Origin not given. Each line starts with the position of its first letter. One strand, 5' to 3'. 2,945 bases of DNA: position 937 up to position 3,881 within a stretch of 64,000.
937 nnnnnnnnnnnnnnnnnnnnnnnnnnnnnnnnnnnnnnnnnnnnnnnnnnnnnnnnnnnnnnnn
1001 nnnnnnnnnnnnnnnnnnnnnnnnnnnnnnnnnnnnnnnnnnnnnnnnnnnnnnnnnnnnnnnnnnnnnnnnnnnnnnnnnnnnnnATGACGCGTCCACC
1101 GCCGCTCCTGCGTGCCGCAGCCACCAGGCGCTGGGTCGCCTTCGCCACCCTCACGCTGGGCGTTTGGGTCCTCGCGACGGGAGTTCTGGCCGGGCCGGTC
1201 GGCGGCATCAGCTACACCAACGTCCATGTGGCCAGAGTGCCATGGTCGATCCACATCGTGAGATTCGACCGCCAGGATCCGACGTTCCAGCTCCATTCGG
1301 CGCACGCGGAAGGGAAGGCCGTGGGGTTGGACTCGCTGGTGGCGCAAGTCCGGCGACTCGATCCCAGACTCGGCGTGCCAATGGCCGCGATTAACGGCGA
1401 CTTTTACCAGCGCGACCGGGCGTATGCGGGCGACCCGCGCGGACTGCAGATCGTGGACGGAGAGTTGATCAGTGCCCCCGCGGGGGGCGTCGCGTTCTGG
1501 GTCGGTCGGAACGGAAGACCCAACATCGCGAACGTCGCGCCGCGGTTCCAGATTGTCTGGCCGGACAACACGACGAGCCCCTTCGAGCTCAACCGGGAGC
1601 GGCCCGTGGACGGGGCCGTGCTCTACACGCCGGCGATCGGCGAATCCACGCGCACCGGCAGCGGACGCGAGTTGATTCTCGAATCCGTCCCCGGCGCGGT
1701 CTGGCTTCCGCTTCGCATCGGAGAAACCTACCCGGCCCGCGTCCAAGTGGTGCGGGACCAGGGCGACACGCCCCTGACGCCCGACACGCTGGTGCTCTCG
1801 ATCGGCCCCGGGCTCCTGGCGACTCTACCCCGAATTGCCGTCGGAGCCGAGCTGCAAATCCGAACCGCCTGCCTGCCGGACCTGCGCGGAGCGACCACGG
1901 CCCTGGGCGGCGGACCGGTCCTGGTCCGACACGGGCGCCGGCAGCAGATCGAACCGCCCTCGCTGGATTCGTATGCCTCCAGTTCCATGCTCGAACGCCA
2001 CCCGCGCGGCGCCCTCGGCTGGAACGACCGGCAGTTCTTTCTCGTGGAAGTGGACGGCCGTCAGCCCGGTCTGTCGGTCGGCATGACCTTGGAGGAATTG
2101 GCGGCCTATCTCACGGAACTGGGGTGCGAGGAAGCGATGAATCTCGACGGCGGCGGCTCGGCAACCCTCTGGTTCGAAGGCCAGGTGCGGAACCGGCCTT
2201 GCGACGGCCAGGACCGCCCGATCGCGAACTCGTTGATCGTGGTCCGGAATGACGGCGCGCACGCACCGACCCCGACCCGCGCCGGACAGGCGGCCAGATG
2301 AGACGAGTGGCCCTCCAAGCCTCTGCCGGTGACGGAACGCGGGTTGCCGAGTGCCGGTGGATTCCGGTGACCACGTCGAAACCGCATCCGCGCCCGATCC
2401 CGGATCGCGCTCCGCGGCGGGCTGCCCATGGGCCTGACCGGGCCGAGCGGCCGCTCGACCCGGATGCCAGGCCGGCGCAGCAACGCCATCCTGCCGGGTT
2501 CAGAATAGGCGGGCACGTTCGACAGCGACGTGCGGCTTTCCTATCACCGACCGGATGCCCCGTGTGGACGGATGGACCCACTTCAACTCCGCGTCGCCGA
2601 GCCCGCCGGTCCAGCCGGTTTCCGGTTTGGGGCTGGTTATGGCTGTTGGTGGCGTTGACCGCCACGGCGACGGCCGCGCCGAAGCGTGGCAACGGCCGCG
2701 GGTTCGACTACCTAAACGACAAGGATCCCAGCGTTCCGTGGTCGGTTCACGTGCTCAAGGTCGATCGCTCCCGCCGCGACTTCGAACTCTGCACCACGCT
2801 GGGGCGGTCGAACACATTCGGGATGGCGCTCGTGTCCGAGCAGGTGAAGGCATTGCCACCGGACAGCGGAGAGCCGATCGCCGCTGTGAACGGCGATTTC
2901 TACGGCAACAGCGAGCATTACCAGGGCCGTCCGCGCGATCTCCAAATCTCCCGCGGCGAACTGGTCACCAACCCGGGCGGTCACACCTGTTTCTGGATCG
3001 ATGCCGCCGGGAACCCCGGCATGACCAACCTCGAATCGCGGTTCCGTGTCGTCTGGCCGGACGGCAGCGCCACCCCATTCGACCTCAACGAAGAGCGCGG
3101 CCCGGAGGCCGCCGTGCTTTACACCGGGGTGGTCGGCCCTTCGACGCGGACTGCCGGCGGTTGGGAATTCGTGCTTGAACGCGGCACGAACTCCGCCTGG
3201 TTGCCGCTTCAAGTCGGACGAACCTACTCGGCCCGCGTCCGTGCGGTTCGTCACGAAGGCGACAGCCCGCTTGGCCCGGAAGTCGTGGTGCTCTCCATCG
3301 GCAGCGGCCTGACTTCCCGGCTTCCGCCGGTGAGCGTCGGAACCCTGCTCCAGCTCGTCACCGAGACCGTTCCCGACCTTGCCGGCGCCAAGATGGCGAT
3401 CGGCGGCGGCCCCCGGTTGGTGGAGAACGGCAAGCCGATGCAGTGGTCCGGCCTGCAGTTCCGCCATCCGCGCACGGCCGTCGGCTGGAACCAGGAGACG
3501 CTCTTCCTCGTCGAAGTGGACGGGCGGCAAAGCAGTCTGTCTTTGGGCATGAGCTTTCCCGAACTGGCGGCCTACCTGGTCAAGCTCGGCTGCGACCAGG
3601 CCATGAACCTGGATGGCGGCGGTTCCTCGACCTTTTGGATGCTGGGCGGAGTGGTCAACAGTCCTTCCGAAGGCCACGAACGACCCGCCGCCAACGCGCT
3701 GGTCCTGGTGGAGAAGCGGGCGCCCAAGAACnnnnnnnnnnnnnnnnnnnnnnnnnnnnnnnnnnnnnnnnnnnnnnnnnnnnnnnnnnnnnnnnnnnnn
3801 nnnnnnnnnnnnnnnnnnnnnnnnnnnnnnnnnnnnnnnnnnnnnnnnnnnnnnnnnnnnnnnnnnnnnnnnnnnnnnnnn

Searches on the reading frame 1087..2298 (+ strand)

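Call 100: search_protein_families(library=pfam, proteins=[window:1087-2298:+], max_evalue=0.00001)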
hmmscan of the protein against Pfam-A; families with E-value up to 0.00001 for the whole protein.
window:1087-2298:+ (404 aa): 1 family
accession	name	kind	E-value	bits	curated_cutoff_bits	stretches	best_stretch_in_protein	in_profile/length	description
PF09992.14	NAGPA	-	4.1e-33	115.4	25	1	256-386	50-169/169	Phosphodiester glycosidase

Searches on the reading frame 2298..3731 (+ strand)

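Call 100: search_protein_families(library=pfam, proteins=[window:2298-3731:+], max_evalue=0.00001)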
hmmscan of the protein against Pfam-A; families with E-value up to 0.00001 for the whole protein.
window:2298-3731:+ (478 aa): 1 family
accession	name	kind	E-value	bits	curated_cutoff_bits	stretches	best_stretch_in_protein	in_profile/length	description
PF09992.14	NAGPA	-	3e-33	115.8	25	1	355-470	53-168/169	Phosphodiester glycosidase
